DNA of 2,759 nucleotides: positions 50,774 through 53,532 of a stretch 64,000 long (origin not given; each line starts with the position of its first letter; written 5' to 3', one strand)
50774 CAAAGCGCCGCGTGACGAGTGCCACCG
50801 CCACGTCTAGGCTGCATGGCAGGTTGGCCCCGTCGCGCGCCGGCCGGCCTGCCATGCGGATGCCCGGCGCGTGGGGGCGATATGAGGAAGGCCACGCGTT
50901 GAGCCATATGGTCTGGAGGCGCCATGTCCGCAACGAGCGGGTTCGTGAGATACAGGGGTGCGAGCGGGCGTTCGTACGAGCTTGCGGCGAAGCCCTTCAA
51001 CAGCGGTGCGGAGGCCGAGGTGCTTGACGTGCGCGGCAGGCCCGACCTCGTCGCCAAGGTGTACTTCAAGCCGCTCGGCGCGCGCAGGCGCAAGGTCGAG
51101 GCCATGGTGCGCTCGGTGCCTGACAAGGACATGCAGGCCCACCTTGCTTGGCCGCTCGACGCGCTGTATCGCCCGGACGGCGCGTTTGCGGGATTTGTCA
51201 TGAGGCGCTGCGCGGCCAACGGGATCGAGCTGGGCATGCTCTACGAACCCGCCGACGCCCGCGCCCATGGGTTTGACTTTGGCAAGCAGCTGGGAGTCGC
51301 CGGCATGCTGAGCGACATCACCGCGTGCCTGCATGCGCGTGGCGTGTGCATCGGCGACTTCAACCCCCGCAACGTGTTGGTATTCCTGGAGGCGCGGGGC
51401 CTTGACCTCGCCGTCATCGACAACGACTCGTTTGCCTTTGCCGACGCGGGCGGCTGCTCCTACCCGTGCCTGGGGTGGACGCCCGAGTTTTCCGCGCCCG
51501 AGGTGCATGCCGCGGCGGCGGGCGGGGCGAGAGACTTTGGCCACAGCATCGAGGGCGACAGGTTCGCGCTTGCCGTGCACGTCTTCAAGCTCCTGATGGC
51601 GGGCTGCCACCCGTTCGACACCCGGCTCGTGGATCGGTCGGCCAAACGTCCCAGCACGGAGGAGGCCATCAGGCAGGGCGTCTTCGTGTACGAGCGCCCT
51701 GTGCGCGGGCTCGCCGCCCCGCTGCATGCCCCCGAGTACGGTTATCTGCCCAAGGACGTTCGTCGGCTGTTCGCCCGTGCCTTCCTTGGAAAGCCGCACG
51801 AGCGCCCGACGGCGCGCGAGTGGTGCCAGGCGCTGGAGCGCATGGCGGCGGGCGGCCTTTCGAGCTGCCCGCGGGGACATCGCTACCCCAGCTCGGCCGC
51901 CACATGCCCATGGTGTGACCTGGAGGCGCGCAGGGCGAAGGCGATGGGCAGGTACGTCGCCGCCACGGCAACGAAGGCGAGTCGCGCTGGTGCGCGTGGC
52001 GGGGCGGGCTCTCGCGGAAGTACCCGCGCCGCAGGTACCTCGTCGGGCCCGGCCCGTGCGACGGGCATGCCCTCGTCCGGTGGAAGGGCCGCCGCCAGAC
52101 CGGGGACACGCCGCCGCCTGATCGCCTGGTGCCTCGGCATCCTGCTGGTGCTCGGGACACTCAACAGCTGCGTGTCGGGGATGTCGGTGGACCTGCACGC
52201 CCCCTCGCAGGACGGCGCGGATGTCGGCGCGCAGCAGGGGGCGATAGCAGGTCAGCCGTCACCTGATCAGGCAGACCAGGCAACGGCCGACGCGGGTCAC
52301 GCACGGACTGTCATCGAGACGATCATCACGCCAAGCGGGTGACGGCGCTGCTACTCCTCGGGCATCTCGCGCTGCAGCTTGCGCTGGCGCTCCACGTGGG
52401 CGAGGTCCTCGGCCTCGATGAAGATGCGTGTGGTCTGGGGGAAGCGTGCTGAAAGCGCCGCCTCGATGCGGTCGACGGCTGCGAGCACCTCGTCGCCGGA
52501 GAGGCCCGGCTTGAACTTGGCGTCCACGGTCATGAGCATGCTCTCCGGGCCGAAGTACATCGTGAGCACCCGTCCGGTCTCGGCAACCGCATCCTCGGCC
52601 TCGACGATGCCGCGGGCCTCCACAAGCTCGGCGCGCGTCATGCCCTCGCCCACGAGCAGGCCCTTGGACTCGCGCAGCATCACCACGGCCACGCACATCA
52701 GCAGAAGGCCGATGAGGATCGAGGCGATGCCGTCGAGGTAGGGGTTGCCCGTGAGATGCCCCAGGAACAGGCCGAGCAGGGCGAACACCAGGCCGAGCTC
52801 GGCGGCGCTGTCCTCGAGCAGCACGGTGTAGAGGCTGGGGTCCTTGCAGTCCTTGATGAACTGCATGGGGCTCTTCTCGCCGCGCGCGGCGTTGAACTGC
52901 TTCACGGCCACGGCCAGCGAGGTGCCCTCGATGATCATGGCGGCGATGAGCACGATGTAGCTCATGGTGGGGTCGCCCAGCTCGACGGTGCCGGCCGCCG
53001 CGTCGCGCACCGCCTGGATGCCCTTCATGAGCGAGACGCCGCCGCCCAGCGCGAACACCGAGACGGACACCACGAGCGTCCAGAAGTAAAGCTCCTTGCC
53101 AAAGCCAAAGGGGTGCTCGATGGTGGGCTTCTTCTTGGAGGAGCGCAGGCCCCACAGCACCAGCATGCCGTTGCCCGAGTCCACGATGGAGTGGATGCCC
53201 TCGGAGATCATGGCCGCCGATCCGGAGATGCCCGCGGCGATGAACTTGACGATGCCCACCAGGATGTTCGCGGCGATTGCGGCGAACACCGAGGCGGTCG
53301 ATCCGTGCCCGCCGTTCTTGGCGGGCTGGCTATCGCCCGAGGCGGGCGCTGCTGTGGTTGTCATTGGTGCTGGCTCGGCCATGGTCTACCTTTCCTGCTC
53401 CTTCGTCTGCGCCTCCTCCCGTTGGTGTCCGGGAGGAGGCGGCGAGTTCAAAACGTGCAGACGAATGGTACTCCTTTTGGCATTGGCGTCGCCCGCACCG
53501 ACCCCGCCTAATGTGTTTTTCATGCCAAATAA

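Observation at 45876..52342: FHA / kinase / PP2C / vWA / kinase island: an expanded TerY-P (YegI-YegK-YegL type) phospho-signalling module of unknown function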

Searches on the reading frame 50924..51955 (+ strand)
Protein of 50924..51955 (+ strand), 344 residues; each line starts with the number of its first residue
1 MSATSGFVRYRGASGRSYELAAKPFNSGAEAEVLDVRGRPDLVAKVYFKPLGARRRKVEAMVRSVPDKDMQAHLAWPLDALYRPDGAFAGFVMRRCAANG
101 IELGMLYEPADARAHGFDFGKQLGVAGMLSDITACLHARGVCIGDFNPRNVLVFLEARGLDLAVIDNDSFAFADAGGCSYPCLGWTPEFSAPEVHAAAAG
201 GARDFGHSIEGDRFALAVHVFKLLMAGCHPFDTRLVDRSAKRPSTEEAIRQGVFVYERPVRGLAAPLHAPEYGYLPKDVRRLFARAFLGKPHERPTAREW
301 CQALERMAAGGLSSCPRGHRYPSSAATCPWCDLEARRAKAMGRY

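Call 56: find_related_loci(query=A2, collection=genome_contigs, flank=8000)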
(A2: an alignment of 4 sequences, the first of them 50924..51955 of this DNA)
Query A2 (344 aa) in genome_contigs; peptide patterns used: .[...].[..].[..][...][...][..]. (x = any residue, [..] = any of these).
599 stretches matched a pattern (row limit reached: there are more); 533 encode a relative of the query (tblastn E <= 1e-3); the best 80 are kept; 80 distinct loci.
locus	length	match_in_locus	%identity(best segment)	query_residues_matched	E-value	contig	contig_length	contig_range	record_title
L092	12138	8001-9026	34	10-339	4e-54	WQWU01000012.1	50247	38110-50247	MAG: Treponema sp. isolate Emb289P3bin117 Ga0123356_10000387, whole genome shotgun sequence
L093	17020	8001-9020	33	11-343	3e-53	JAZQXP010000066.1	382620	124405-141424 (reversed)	MAG: Eubacteriales bacterium isolate T1900045161_TC20190155.MAGScoT_cleanbin_000078 SGB_5076_k141_2072094, whole genome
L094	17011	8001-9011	35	10-336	4e-53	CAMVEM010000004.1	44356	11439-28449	MAG TPA_asm: uncultured Clostridia bacterium isolate SRR8387718_bin.14_metaWRAP_v1.3_MAG genome assembly, contig: ERZ142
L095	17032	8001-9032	31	11-342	4e-46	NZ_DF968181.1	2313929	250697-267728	Flexilinea flocculi strain TC1, whole genome shotgun sequence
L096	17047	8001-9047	32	8-342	5e-45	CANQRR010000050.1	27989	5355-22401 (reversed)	MAG: uncultured Lachnospiraceae bacterium isolate Lapin-008__bin26 genome assembly, contig: Lapin-008__NODE_1976_length_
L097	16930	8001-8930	34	25-334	2e-44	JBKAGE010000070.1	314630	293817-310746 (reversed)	MAG: Bradymonadia bacterium isolate Ske_MAG24 Ske_MAG24_0070, whole genome shotgun sequence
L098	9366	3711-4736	31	7-340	5e-44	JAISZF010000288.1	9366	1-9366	MAG: Clostridiales bacterium isolate Nc350_bin69 k119_3175942, whole genome shotgun sequence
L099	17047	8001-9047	31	12-342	3e-43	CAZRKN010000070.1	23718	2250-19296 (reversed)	MAG TPA_asm: uncultured Bacteroides sp. isolate SRP199465_co1_196 genome assembly, contig: NODE_5484_length_23718_cov_54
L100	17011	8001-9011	32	12-332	8e-43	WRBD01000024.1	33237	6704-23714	MAG: Defluviitaleaceae bacterium isolate Lab288P1bin64 Ga0131853_10002427, whole genome shotgun sequence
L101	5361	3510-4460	33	24-342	4e-43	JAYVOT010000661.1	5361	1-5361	MAG: Chthonomonadaceae bacterium isolate GL72_DN_concoct_34 GL72_DN_concoct_34_660, whole genome shotgun sequence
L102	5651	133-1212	29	6-343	5e-43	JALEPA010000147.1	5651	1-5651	MAG: Lachnospiraceae bacterium isolate SUG205 k141_6174612, whole genome shotgun sequence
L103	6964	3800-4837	31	10-340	2e-42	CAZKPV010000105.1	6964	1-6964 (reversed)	MAG TPA_asm: uncultured Clostridia bacterium isolate SRP192927_co8_28 genome assembly, contig: NODE_11480_length_6964_co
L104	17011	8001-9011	31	7-332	5e-42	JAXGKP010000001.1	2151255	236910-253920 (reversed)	MAG: Anaerolineaceae bacterium isolate AnMBR.bin189 bin189_1, whole genome shotgun sequence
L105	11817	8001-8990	33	10-331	9e-42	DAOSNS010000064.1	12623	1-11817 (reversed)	MAG TPA_asm: Anaerolineae bacterium isolate AMR_MDS_2365 NODE_4975_length_12623_cov_99.388765, whole genome shotgun sequ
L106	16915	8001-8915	33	28-337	2e-41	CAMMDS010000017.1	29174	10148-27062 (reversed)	MAG: uncultured Clostridium sp. isolate ERR4835933_bin.1_MetaWRAP_v1.1_MAG genome assembly, contig: NODE_1184_length_291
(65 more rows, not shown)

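Call 60: search_protein_families(library=pfam, alignment_id=A3, max_evalue=0.001)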
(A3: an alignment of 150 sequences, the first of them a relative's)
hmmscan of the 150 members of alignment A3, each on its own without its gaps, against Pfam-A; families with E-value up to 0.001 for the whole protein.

A. member 1, L092:1996-4935:+ (979 aa): 0 families

B. families by the number of members that match (of 150 scanned): 160 families (the first 25 are shown)
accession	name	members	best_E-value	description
PF00072.30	Response_reg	5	8.3e-32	Response regulator receiver domain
PF00589.27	Phage_integrase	4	1.1e-31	Phage integrase family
PF00239.26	Resolvase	3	2e-42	Resolvase, N terminal domain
PF00561.26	Abhydrolase_1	3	2.3e-30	alpha/beta hydrolase fold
PF12697.13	Abhydrolase_6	3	3.8e-23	Alpha/beta hydrolase family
PF04545.22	Sigma70_r4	3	4.6e-22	Sigma-70, region 4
PF12146.15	Hydrolase_4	3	6.8e-15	Serine aminopeptidase, S33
PF03023.19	MurJ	2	8.4e-126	Lipid II flippase MurJ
PF01266.30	DAO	2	1.4e-63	FAD dependent oxidoreductase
PF10412.15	TrwB_AAD_bind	2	8.3e-40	Type IV secretion-system coupling protein DNA-binding domain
PF07833.16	Cu_amine_oxidN1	2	5.6e-30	Copper amine oxidase N-terminal domain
PF04539.22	Sigma70_r3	2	7.6e-29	Sigma-70 region 3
PF04542.20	Sigma70_r2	2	2.1e-24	Sigma-70 region 2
PF06831.19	H2TH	2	3e-23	Formamidopyrimidine-DNA glycosylase H2TH domain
PF02687.27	FtsX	2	3.4e-22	FtsX-like permease C-terminal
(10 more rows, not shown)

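Call 84: search_protein_families(library=pfam, alignment_id=A5, max_evalue=0.01)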
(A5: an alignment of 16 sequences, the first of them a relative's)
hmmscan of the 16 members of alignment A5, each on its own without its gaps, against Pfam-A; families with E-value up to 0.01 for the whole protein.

A. member 1, L092:6979-7986:+ (335 aa): 1 family
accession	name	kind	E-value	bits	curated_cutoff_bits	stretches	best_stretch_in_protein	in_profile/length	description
PF01841.26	Transglut_core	-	0.0002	22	23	1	117-207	10-102/108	Transglutaminase-like superfamily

B. families by the number of members that match (of 16 scanned): 35 families (the first 25 are shown)
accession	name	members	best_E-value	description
PF07719.23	TPR_2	2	4e-44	Tetratricopeptide repeat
PF00515.34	TPR_1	2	8.8e-44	Tetratricopeptide repeat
PF13181.12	TPR_8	2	5.5e-22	Tetratricopeptide repeat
PF13432.12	TPR_16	2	1.1e-16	Tetratricopeptide repeat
PF09335.16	VTT_dom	2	2.2e-13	VTT domain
PF13174.12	TPR_6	2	1.8e-10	Tetratricopeptide repeat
PF13424.12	TPR_12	2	7.4e-10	Tetratricopeptide repeat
PF15637.11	Tox-HNH-HHH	1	1.2e-44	HNH/Endo VII superfamily nuclease toxin with a HHH motif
PF05635.17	23S_rRNA_IVP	1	4.7e-40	23S rRNA-intervening sequence protein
PF13414.12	TPR_11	1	1.6e-28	TPR repeat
PF13371.12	TPR_9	1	1.7e-22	Tetratricopeptide repeat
PF13431.12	TPR_17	1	4.8e-20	Tetratricopeptide repeat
PF13428.12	TPR_14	1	8.9e-13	Tetratricopeptide repeat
PF14559.12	TPR_19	1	6.6e-11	Tetratricopeptide repeat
PF01239.28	PPTA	1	1.3e-10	Protein prenyltransferase alpha subunit repeat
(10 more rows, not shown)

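Call 96: search_protein_families(library=padloc, alignment_id=A3, max_evalue=0.00001)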
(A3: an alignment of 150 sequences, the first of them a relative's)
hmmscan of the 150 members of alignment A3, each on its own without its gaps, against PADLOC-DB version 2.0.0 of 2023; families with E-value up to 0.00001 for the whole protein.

A. member 1, L092:1996-4935:+ (979 aa): 0 families

B. families by the number of members that match (of 150 scanned): 97 families (the first 25 are shown)
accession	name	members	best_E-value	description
PDLC04140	mad8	3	2.3e-17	mads_8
PDLC02203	MzaA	2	2.1e-69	-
PDLC02926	HTH_VI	2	6e-10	-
PDLC03953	RmrA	2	6.3e-07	-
PDLC04142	capH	2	1.4e-06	capH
PDLC04786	PDC-S01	1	9.2e-176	-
PDLC01995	RtcR_PspF2--CARF_AAA_HTH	1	1.1e-108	-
PDLC04788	PDC-S01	1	1e-105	-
PDLC00029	DruM2|DruM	1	1.7e-102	DNA cytosine methylase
PDLC00026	DruM2|DruM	1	4.8e-96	DNA cytosine methylase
PDLC04792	PDC-S01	1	1.9e-94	-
PDLC00032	DruM2|DruM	1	5.7e-91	DNA cytosine methylase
PDLC03304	MTase_II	1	1.2e-78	Type II methyltransferase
PDLC03307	MTase_II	1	3e-63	Type II methyltransferase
PDLC01994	RtcR_PspF1--CARF_AAA_HTH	1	1.8e-56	-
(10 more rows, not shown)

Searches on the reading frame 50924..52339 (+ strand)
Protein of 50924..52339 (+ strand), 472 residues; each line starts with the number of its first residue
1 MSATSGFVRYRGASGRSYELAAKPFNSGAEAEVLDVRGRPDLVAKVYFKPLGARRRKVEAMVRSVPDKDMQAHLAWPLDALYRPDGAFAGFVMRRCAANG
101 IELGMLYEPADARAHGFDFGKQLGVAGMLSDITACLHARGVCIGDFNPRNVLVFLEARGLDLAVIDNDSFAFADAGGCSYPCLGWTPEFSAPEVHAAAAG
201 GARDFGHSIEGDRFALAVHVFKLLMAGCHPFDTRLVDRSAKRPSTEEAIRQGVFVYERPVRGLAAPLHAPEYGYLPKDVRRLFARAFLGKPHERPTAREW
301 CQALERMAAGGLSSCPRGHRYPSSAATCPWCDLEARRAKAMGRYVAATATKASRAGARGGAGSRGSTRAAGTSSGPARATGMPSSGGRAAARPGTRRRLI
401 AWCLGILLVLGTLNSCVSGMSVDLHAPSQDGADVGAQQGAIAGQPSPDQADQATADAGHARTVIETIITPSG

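Call 5: search_protein_families(library=pfam, proteins=[window:50924-52339:+], max_evalue=0.01)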
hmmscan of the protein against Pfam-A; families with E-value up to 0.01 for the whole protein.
window:50924-52339:+ (472 aa): 1 family
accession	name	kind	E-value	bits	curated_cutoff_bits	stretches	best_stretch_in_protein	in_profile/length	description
PF00069.31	Pkinase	-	0.00038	20.4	31.7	1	135-302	113-259/263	Protein kinase domain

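Call 6: search_protein_families(library=padloc, proteins=[window:50924-52339:+], max_evalue=0.01)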
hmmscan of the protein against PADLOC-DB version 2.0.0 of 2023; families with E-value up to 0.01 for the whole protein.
window:50924-52339:+ (472 aa): 1 family
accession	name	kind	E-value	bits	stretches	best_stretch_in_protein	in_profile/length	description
PDLC04138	mad6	-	3.2e-05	21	1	136-321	169-327/659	mads_6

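Call 7: search_protein_families(library=ncbifam, proteins=[window:50924-52339:+], max_evalue=0.01)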
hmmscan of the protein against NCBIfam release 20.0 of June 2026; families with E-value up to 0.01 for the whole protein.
window:50924-52339:+ (472 aa): 1 family
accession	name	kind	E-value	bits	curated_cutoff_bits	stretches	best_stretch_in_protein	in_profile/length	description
NF038150.1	lanthi_synth_IV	equivalog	6.9e-10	37.9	650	1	117-248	295-410/851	class IV lanthionine synthetase LanL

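Call 70: search_protein_families(library=phrogs, proteins=[window:50924-52339:+], max_evalue=0.001)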
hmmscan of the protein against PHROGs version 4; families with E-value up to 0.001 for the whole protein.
window:50924-52339:+ (472 aa): 1 family
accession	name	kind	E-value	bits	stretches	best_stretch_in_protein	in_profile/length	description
phrog_37888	-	unknown function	2.2e-26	93.5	1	25-335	19-329/646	-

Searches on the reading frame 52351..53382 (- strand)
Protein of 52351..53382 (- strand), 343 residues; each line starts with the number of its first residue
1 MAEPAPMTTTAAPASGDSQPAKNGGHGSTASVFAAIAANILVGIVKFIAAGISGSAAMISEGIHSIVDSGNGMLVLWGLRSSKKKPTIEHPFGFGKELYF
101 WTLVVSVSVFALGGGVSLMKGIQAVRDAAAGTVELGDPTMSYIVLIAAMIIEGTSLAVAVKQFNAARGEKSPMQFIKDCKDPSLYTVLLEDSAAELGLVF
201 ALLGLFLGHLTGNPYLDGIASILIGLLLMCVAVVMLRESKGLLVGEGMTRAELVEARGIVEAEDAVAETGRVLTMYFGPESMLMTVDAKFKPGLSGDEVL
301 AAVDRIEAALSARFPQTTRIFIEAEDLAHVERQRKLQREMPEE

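Call 19: search_protein_families(library=pfam, proteins=[window:52351-53382:-], max_evalue=0.001)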
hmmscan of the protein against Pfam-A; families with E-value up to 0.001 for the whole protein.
window:52351-53382:- (343 aa): 1 family
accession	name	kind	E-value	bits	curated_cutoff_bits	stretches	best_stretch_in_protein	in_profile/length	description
PF01545.26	Cation_efflux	-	3.2e-33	115.6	26.6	1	32-243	1-197/198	Cation efflux family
